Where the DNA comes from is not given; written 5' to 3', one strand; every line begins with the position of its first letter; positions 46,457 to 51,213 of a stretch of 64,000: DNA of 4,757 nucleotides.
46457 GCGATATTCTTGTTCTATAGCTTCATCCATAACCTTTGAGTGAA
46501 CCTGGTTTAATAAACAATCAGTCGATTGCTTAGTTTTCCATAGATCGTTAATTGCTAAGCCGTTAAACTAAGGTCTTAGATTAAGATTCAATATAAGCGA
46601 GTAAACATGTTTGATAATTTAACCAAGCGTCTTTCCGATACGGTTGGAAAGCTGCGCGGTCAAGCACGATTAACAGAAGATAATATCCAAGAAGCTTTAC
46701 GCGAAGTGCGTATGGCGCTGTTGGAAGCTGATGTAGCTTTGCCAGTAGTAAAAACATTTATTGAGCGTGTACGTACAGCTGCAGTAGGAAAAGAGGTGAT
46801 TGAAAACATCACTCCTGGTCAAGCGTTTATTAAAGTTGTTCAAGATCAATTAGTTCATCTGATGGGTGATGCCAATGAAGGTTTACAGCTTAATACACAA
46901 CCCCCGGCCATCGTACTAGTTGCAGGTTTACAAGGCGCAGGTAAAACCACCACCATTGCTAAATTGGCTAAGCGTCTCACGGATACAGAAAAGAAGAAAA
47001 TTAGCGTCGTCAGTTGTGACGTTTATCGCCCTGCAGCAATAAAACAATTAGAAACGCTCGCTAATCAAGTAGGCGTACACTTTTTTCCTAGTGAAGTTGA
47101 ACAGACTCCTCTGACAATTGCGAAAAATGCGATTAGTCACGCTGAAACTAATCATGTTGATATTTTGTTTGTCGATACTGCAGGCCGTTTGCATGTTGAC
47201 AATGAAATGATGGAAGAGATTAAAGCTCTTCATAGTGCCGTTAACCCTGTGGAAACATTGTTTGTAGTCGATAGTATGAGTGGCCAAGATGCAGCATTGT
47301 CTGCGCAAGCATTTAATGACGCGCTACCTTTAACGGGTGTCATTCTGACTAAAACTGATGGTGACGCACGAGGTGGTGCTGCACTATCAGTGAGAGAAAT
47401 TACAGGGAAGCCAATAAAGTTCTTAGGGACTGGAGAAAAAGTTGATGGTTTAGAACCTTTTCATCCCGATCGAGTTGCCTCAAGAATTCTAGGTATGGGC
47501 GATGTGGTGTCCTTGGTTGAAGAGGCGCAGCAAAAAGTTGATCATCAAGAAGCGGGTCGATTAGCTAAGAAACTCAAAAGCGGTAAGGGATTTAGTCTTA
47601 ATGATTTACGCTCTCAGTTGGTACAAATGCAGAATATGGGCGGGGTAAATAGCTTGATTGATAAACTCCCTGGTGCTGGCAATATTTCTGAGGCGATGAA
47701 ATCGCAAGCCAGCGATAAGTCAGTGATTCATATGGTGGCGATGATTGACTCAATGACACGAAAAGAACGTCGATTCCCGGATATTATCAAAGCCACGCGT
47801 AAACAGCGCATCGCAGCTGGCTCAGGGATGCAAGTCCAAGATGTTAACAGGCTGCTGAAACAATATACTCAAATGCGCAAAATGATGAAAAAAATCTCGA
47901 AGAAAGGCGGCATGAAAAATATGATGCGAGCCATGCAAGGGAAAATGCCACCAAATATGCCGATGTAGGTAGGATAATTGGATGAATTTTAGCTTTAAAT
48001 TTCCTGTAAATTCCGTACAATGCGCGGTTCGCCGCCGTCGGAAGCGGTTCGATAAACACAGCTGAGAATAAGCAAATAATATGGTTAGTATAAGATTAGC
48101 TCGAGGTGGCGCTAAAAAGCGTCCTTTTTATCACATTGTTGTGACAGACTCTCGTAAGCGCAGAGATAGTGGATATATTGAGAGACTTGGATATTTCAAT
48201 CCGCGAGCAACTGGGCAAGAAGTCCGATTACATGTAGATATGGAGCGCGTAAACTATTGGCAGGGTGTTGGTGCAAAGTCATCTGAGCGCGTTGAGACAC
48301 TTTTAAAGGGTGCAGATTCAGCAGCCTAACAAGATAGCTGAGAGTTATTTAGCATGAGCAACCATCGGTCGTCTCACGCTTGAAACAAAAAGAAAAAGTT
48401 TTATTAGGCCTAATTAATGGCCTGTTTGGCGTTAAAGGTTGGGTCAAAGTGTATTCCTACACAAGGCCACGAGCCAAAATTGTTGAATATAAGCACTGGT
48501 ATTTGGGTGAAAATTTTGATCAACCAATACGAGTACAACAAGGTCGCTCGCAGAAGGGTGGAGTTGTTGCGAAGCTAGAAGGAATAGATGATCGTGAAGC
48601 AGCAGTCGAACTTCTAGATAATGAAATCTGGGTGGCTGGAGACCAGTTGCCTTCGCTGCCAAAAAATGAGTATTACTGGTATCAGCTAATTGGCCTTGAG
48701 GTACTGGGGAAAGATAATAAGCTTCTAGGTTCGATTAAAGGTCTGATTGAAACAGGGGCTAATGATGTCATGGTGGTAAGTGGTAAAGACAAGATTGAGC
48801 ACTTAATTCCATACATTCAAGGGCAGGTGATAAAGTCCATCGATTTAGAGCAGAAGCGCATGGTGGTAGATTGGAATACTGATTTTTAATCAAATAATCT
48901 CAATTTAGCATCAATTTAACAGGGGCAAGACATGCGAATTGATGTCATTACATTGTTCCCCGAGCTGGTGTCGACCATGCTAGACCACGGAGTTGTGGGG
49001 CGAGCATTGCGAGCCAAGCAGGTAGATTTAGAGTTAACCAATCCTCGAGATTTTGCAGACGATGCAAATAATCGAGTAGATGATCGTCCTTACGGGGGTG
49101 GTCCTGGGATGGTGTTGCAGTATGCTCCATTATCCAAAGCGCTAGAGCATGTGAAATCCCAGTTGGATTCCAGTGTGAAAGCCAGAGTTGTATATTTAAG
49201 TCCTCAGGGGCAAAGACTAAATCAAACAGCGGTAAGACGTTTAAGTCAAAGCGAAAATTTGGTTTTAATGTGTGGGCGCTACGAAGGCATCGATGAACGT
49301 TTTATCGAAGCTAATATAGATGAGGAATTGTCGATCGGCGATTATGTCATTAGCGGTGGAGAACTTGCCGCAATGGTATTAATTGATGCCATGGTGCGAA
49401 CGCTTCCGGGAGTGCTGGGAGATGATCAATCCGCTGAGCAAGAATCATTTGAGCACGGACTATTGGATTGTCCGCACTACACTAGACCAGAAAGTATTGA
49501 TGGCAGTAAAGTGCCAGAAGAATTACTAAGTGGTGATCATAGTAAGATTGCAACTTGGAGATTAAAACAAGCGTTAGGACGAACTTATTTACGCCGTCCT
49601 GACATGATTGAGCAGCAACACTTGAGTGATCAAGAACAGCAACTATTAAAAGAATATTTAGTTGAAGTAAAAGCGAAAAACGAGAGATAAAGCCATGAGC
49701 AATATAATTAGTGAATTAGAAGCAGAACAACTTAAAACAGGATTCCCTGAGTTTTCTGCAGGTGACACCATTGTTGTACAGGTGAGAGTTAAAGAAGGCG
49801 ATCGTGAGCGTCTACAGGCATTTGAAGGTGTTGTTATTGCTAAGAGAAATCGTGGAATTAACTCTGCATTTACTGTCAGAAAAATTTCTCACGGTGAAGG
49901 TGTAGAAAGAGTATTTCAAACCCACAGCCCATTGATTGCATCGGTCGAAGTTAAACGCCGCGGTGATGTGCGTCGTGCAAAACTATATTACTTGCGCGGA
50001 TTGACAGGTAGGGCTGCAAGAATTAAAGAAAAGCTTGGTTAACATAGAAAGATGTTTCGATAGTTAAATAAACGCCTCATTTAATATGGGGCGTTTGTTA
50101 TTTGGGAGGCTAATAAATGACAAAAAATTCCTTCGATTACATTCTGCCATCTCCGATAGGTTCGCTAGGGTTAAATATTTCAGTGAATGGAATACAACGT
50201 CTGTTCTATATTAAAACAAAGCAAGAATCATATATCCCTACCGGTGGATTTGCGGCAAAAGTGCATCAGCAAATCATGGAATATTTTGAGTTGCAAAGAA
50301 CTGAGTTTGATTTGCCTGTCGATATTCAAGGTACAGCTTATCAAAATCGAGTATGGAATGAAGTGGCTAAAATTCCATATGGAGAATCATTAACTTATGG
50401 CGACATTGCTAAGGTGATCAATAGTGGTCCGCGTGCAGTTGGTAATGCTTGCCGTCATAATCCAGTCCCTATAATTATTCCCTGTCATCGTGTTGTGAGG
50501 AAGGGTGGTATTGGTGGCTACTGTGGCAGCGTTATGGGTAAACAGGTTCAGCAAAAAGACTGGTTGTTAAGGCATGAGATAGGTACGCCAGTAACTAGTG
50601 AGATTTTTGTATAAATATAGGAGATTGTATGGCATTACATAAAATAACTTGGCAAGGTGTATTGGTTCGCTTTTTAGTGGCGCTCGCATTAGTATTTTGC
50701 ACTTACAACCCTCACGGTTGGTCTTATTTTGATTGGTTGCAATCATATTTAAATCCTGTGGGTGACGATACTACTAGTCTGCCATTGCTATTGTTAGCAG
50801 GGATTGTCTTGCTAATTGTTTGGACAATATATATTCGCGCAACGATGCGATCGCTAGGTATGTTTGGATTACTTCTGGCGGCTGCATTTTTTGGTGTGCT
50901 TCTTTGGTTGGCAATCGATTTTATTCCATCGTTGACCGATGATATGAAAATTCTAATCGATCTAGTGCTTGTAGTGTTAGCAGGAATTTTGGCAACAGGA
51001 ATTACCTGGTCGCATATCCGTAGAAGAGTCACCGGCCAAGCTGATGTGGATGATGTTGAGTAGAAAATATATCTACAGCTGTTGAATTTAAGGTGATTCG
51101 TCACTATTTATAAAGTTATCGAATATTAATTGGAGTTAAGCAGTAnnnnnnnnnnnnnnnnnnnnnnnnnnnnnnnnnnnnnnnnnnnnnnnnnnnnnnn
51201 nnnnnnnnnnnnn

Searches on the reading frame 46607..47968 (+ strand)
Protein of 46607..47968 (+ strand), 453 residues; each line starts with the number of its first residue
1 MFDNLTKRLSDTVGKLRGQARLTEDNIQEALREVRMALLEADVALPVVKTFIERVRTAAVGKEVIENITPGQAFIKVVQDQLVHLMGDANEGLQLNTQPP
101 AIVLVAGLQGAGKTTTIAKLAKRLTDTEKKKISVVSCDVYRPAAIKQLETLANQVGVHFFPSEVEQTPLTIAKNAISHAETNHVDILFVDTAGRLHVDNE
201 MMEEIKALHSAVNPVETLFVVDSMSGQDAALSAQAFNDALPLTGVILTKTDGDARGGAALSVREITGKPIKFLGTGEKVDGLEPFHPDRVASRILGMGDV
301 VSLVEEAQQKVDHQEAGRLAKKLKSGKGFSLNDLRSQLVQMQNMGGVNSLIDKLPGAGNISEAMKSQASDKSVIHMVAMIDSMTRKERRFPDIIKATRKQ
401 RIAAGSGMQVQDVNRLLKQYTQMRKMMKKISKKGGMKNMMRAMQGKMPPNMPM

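Call 15: search_protein_families(library=pfam, proteins=[window:46607-47968:+], max_evalue=0.00001)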
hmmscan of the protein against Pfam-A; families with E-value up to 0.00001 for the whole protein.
window:46607-47968:+ (453 aa): 5 families
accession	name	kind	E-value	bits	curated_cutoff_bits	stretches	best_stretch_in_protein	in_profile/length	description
PF00448.28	SRP54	-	5.8e-73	245.2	22.7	1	101-296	2-196/196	SRP54-type protein, GTPase domain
PF02978.25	SRP_SPB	-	3.2e-30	104.8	27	1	329-427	2-91/91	Signal peptide binding domain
PF02881.24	SRP54_N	-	4.1e-22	78.6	22.4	1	5-82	1-75/75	SRP54-type protein, helical bundle domain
PF13401.12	AAA_22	-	3.6e-08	34.2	27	1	101-212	6-113/130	AAA domain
PF06414.18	Zeta_toxin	-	7.7e-07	29.2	22.3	1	98-206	14-118/199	Zeta toxin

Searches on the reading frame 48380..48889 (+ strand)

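Call 15: search_protein_families(library=pfam, proteins=[window:48380-48889:+], max_evalue=0.00001)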
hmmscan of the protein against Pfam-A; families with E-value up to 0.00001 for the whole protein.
window:48380-48889:+ (169 aa): 3 families
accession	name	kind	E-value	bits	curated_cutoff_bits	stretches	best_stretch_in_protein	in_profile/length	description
PF01782.24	RimM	-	2.4e-20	73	23.5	1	9-86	2-81/84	RimM N-terminal domain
PF24986.1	PRC_RimM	-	1.4e-13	50.8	27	1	100-167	1-67/69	RimM PRC barrel domain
PF05239.21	PRC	-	2.3e-09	37.6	21.2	1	96-164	2-72/78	PRC-barrel domain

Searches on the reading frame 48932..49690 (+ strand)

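Call 15: search_protein_families(library=pfam, proteins=[window:48932-49690:+], max_evalue=0.00001)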
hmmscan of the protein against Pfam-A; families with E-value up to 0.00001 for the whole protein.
window:48932-49690:+ (252 aa): 1 family
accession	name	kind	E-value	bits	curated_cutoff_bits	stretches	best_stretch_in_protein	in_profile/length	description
PF01746.26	tRNA_m1G_MT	-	1e-61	208.5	27.3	1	23-223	2-195/195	tRNA (Guanine-1)-methyltransferase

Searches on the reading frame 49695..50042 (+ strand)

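Call 15: search_protein_families(library=pfam, proteins=[window:49695-50042:+], max_evalue=0.00001)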
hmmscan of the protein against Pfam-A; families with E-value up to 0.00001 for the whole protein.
window:49695-50042:+ (115 aa): 1 family
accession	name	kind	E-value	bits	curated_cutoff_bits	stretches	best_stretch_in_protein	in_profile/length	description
PF01245.26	Ribosomal_L19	-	1.1e-49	167.4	22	1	3-113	1-111/111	Ribosomal protein L19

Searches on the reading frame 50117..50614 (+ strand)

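Call 15: search_protein_families(library=pfam, proteins=[window:50117-50614:+], max_evalue=0.00001)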
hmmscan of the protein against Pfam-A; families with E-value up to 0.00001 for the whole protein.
window:50117-50614:+ (165 aa): 1 family
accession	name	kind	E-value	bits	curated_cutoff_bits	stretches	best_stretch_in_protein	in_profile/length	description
PF01035.26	DNA_binding_1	-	6.6e-28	96.8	27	1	75-154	2-79/81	6-O-methylguanine DNA methyltransferase, DNA binding domain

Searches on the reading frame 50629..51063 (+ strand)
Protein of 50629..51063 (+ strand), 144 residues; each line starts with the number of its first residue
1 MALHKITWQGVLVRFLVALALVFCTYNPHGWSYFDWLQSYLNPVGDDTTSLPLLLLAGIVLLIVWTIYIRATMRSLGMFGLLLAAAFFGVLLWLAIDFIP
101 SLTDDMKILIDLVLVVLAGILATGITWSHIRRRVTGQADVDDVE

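Call 48: search_protein_families(library=pfam, proteins=[window:50629-51063:+], max_evalue=0.00001)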
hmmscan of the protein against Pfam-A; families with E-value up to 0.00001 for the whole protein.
window:50629-51063:+ (144 aa): 1 family
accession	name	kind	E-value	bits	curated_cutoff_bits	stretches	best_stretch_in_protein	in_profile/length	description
PF20134.4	DUF6524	-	1.4e-43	148.2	27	1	10-144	2-130/131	Family of unknown function (DUF6524)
